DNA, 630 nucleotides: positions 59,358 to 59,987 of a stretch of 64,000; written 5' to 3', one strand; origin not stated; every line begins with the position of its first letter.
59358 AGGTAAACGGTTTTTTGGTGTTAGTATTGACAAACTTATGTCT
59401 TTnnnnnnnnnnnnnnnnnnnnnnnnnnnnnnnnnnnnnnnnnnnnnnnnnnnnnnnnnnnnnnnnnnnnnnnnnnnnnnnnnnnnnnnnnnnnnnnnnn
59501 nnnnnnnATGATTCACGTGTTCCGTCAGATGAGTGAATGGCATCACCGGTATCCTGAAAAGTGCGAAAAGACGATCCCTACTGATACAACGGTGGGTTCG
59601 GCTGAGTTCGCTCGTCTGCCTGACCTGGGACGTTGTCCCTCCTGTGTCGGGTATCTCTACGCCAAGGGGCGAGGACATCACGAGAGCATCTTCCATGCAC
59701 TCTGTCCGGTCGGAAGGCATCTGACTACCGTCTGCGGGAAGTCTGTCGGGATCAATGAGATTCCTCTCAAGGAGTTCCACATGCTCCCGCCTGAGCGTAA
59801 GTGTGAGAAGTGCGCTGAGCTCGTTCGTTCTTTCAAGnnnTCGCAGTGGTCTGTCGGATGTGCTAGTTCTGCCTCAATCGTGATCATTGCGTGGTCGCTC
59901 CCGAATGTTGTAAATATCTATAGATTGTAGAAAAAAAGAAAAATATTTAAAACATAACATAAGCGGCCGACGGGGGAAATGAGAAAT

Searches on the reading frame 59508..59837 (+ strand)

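Call 51: search_protein_families(library=pfam, proteins=[window:59508-59837:+], max_evalue=0.1)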
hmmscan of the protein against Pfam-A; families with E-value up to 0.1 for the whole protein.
window:59508-59837:+ (110 aa): 2 families
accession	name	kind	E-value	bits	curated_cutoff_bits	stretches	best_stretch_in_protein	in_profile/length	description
PF16827.10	zf-HC3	-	0.07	13.8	25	0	52-107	6-61/67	zinc-finger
PF00301.25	Rubredoxin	-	0.085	13.3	23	0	32-46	26-40/47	Rubredoxin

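Call 52: search_protein_families(library=padloc, proteins=[window:59508-59837:+], max_evalue=0.1)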
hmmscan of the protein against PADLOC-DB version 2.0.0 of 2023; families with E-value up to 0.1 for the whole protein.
window:59508-59837:+ (110 aa): 0 families
